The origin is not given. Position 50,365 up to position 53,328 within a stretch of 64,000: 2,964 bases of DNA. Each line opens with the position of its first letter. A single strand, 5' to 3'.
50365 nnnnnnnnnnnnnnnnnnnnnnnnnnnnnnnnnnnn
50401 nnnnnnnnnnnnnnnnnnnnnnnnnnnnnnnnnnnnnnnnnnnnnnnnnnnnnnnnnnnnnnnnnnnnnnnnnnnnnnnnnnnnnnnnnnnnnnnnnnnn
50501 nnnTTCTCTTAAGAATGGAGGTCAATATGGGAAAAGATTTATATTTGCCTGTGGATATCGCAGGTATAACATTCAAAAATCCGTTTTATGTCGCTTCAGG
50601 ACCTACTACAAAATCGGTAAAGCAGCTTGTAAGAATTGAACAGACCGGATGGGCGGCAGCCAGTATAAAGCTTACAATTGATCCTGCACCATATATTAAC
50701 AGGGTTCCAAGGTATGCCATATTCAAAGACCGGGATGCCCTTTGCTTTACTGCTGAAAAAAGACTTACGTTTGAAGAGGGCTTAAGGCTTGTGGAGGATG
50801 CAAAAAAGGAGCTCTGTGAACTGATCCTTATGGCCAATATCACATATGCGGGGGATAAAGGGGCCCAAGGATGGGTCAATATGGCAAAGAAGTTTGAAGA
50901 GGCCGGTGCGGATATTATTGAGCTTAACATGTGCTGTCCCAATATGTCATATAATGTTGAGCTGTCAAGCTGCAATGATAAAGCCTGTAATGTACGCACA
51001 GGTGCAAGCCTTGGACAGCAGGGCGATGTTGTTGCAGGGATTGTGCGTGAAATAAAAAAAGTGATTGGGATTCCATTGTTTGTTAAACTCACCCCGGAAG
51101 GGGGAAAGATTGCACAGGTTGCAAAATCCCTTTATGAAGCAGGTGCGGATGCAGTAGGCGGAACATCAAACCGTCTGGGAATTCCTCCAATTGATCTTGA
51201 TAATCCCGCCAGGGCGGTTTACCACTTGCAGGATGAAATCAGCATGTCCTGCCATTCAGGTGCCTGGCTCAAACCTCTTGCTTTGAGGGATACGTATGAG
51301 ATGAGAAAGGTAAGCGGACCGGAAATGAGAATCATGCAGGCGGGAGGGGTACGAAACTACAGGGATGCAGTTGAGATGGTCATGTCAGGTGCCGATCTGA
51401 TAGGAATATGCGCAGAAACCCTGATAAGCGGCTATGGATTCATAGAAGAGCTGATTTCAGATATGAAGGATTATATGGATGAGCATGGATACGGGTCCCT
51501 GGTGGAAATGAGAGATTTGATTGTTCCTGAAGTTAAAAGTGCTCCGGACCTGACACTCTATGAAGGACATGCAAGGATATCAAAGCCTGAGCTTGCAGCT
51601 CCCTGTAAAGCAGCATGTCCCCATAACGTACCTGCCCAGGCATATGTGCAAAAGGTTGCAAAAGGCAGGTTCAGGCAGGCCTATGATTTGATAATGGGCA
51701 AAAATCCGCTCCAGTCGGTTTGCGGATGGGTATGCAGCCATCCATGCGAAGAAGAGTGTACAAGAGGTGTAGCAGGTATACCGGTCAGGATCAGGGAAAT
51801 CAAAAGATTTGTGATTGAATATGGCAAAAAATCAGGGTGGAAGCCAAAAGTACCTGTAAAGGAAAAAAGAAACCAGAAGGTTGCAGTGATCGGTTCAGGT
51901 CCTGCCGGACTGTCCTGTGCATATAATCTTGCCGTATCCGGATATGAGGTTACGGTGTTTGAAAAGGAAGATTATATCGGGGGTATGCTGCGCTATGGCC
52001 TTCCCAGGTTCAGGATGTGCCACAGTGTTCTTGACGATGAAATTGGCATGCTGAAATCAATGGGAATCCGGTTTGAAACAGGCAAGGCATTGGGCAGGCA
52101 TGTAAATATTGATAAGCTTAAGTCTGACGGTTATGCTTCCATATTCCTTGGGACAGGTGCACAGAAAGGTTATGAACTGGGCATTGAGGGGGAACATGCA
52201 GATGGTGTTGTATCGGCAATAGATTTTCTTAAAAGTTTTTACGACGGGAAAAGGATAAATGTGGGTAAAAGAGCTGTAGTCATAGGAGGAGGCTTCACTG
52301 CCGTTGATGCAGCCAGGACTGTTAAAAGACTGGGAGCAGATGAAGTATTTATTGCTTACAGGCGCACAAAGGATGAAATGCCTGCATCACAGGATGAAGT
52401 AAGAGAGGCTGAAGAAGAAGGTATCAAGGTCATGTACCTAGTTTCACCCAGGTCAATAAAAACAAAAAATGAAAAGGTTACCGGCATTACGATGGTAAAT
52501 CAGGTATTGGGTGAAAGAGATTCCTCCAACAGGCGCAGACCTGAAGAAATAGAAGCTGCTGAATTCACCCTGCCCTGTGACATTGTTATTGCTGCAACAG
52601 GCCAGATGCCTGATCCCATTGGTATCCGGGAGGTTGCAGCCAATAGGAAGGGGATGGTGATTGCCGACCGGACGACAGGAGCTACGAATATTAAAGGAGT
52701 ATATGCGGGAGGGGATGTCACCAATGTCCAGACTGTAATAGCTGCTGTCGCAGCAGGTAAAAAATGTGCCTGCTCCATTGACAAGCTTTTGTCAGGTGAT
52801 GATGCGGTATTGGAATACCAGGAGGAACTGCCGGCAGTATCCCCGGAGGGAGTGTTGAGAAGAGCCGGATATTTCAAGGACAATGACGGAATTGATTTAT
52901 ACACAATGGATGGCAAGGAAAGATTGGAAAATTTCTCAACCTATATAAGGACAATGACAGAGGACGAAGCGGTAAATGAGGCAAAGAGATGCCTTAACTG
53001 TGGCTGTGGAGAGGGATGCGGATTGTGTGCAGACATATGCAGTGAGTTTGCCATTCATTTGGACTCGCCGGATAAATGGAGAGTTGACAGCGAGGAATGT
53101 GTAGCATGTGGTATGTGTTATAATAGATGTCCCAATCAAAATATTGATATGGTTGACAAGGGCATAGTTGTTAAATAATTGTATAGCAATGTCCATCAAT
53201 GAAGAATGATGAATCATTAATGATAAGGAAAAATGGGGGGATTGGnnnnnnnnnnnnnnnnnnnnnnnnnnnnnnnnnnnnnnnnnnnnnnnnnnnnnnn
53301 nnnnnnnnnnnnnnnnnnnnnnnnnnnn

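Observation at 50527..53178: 887-aa single-chain reductase with permuted dihydropyrimidine-dehydrogenase domain order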

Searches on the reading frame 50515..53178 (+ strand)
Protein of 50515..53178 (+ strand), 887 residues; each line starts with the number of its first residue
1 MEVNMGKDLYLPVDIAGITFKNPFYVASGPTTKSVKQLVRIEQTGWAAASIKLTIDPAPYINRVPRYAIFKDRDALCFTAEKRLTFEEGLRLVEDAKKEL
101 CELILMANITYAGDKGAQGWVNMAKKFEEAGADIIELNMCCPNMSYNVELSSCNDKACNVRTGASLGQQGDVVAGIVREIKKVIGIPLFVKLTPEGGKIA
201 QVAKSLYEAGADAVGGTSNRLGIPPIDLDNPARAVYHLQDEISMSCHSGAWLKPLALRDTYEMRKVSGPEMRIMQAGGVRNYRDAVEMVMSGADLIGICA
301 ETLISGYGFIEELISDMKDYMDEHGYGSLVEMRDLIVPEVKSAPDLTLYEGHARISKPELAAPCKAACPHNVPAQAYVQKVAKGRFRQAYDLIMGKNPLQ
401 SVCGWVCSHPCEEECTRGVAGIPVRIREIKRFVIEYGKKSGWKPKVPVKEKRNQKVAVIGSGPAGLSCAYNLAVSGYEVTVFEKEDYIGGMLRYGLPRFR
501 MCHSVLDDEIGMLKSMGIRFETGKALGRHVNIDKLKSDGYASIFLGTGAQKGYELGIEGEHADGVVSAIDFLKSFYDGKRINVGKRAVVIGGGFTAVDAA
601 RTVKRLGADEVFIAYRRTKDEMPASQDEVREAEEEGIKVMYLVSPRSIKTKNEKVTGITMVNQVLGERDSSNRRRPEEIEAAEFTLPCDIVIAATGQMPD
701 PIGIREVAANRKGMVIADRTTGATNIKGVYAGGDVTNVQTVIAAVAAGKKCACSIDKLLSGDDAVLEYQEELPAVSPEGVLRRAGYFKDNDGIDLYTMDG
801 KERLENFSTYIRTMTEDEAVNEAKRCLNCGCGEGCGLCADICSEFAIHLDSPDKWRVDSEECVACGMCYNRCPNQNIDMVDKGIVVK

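Call 3: search_protein_families(library=pfam, proteins=[window:50515-53178:+], max_evalue=0.01)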
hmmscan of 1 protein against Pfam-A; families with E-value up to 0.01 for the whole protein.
window:50515-53178:+ (887 aa): 22 families
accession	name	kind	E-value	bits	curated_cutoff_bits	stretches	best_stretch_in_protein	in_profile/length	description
PF07992.20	Pyr_redox_2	-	7.7e-30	104.7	26.1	1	455-748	2-291/291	Pyridine nucleotide-disulphide oxidoreductase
PF01180.27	DHO_dh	-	2e-24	86.7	27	1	11-321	2-291/291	Dihydroorotate dehydrogenase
PF14691.11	Fer4_20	-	2.3e-20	72.9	25.8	2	362-441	30-112/113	Dihydroprymidine dehydrogenase domain II, 4Fe-4S cluster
PF00070.33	Pyr_redox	-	4.8e-13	49.9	22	2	586-660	1-79/82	Pyridine nucleotide-disulphide oxidoreductase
PF13738.12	Pyr_redox_3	-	1e-10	41.8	30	2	543-733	128-305/305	Pyridine nucleotide-disulphide oxidoreductase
PF13450.12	NAD_binding_8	-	3.9e-10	40.3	21.9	1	458-492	1-35/68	NAD(P)-binding Rossmann-like domain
PF01266.30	DAO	-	4.2e-08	33.5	27.9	1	455-490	1-37/353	FAD dependent oxidoreductase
PF12831.13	FAD_oxidored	-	1e-06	28.8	27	1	456-496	2-42/416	FAD dependent oxidoreductase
PF00890.30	FAD_binding_2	-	1.9e-06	27.8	20.4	1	456-492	2-38/414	FAD binding domain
PF01946.23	Thi4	-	8.9e-06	25.5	26.2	1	454-521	18-85/235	Thi4 family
PF03486.20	HI0933_like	-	2.9e-05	24.1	50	1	455-490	2-37/244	HI0933-like protein Rossmann domain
PF01207.24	Dus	-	4.1e-05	23.3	20.4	1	121-213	69-154/311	Dihydrouridine synthase (Dus)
PF01262.27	AlaDh_PNT_C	-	4.7e-05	23.4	23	0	586-618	30-62/214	Alanine dehydrogenase/PNT, C-terminal domain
PF14697.11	Fer4_21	-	7.3e-05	23.3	35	1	834-879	10-59/59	4Fe-4S dicluster domain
PF01593.30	Amino_oxidase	-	7.9e-05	22.5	19.8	1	464-490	2-28/443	Flavin containing amine oxidoreductase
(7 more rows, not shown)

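Call 4: search_protein_families(library=ncbifam, proteins=[window:50515-53178:+], max_evalue=0.01)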
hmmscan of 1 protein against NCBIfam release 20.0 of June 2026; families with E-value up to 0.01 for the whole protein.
window:50515-53178:+ (887 aa): 145 families (the best 25 are shown)
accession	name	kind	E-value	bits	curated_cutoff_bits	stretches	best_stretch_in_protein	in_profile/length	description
NF009410.0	PRK12771.1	subfamily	2.8e-141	471.9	516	1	357-881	43-564/566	NAD(P)-binding protein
NF009454.0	PRK12814.1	equivalog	6.9e-117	391.5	916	1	361-869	101-625/657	putative NADPH-dependent glutamate synthase small subunit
NF009414.0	PRK12778.1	equivalog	1.1e-105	354.6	1103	1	363-760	338-750/752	bifunctional dihydroorotate dehydrogenase B NAD binding subunit/NADPH-dependent glutamate synthase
TIGR03315.1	Se_ygfK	equivalog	2.4e-95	319.9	835.3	1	361-882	444-943/1012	putative selenate reductase subunit YgfK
TIGR01316.1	gltA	equivalog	3.6e-93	312.8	471.75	1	353-758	27-448/449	NADPH-dependent glutamate synthase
NF010590.0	PRK13984.1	equivalog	1.2e-89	301.1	946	2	364-761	198-608/611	putative oxidoreductase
TIGR01318.1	gltD_gamma_fam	subfamily_domain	4.5e-80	269.5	482.95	1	362-759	48-465/467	glutamate synthase, small subunit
NF009413.0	PRK12775.1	equivalog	6.4e-75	252.7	1895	1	363-764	340-759/1006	putative trifunctional 2-polyprenylphenol hydroxylase/glutamate synthase subunit beta/ferritin domain-containing protein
NF009408.0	PRK12769.1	equivalog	6.5e-75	252.5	1003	1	363-759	235-651/659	formate-dependent uric acid utilization protein AegA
NF009415.0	PRK12779.1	equivalog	6.2e-72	242.8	1519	1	364-754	210-621/944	putative bifunctional glutamate synthase subunit beta/2-polyprenylphenol hydroxylase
NF009451.0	PRK12809.1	equivalog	9.9e-67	225.6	1154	1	361-757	216-632/639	formate-dependent uric acid utilization protein YgfT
TIGR01317.1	GOGAT_sm_gam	subfamily_domain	2.2e-65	221.4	447.7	1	365-762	53-481/485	glutamate synthase small subunit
NF009409.0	PRK12770.1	subfamily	2e-58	198.2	343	1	449-761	14-352/360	putative glutamate synthase subunit beta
NF006183.0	PRK08318.1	equivalog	4.2e-55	187.2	335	1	11-368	4-354/422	NAD-dependent dihydropyrimidine dehydrogenase subunit PreA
NF045663.1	diclust_near_Sec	equivalog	5.5e-50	170.2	530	2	361-621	17-267/759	pyridine nucleotide-disulfide oxidoreductase/dicluster-binding protein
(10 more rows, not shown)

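Call 8: find_homologous_proteins(query=window:50527-53175:+, max_evalue=1e-10)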
Query window:50527-53175:+ (883 aa): 4556 proteins with E <= 1e-10 among 8000 candidates; the best 120 are listed.
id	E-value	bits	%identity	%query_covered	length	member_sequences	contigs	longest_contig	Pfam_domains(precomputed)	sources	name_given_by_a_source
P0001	0.0e+0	2028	100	100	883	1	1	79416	PF01946.24,PF01266.31,PF13450.13,PF14691.12,PF00890.31,PF07992.21,PF00070.34,PF13738.13,PF03486.21,PF01180.28,PF12831.14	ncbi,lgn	-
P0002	0.0e+0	1652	80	100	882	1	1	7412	PF13450.13,PF07992.21,PF00070.34,PF03486.21,PF01134.29,PF12831.14,PF01946.24,PF01266.31,PF14691.12,PF00890.31,PF13738.13,PF01180.28,PF01262.28,PF01207.24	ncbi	-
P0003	0.0e+0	1556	75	100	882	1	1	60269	PF13450.13,PF07992.21,PF00070.34,PF03486.21,PF12838.13,PF12831.14,PF01946.24,PF01266.31,PF14691.12,PF00890.31,PF13738.13,PF01180.28,PF01262.28,PF01207.24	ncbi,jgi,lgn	-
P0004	0.0e+0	1548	75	100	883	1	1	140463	PF13450.13,PF07992.21,PF00070.34,PF03486.21,PF12831.14,PF01946.24,PF01266.31,PF14691.12,PF00890.31,PF13738.13,PF01180.28,PF01207.24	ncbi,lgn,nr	ncbi:MAG: FAD-dependent oxidoreductase [Firmicutes bacterium]|nr:FAD-dependent oxidoreductase [Bacil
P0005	0.0e+0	1548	75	100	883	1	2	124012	PF01946.24,PF01266.31,PF13450.13,PF14691.12,PF00890.31,PF07992.21,PF00070.34,PF13738.13,PF01180.28,PF01207.24,PF12831.14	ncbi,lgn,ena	-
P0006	0.0e+0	1545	75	100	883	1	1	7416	PF01946.24,PF01266.31,PF13450.13,PF14691.12,PF00890.31,PF07992.21,PF00070.34,PF13738.13,PF01180.28,PF01207.24,PF12831.14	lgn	-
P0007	0.0e+0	1543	76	100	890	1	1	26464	PF01266.31,PF13450.13,PF14691.12,PF00890.31,PF07992.21,PF00070.34,PF00037.33,PF13738.13,PF01180.28,PF12838.13,PF12831.14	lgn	-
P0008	0.0e+0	1542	74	100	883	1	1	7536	PF13450.13,PF07992.21,PF00070.34,PF03486.21,PF12831.14,PF01946.24,PF01266.31,PF14691.12,PF00890.31,PF13738.13,PF01180.28,PF01262.28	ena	-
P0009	0.0e+0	1539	74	100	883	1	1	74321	PF13450.13,PF07992.21,PF00070.34,PF12831.14,PF01946.24,PF01266.31,PF14691.12,PF00890.31,PF13738.13,PF01180.28,PF01262.28,PF01207.24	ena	-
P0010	0.0e+0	1536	74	100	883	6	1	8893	PF01946.24,PF01266.31,PF13450.13,PF14691.12,PF00890.31,PF07992.21,PF00070.34,PF13738.13,PF01180.28,PF01207.24,PF12831.14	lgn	-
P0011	0.0e+0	1535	75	100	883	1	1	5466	PF13450.13,PF07992.21,PF00070.34,PF03486.21,PF01134.29,PF12831.14,PF01946.24,PF01266.31,PF14691.12,PF00890.31,PF13738.13,PF01180.28,PF01262.28,PF01207.24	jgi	-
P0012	0.0e+0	1533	73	100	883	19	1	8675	PF13450.13,PF07992.21,PF00070.34,PF03486.21,PF12831.14,PF01946.24,PF01266.31,PF14691.12,PF00890.31,PF13738.13,PF01180.28,PF01207.24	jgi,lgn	jgi:NADPH-dependent glutamate synthase beta subunit-like oxidoreductase/dihydroorotate dehydrogenase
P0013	0.0e+0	1531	73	100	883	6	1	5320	PF13450.13,PF07992.21,PF00070.34,PF03486.21,PF01134.29,PF12831.14,PF01946.24,PF01266.31,PF14691.12,PF00890.31,PF13738.13,PF01180.28,PF01262.28,PF01207.24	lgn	-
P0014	0.0e+0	1531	75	100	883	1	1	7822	PF13450.13,PF07992.21,PF00070.34,PF03486.21,PF01134.29,PF12831.14,PF01946.24,PF01266.31,PF14691.12,PF00890.31,PF13738.13,PF01180.28,PF01262.28,PF01207.24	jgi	-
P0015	0.0e+0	1530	73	100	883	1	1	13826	PF13450.13,PF07992.21,PF00070.34,PF03486.21,PF12831.14,PF01946.24,PF01266.31,PF14691.12,PF00890.31,PF13738.13,PF01180.28,PF01262.28,PF01207.24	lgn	-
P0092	0.0e+0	1315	65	100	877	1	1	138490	PF13450.13,PF07992.21,PF00070.34,PF12831.14,PF01946.24,PF01266.31,PF14691.12,PF00890.31,PF13738.13,PF01180.28,PF01262.28,PF01207.24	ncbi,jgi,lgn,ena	-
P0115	0.0e+0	1266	63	100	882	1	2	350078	PF01266.31,PF13450.13,PF14691.12,PF00890.31,PF07992.21,PF01180.28,PF01207.24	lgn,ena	-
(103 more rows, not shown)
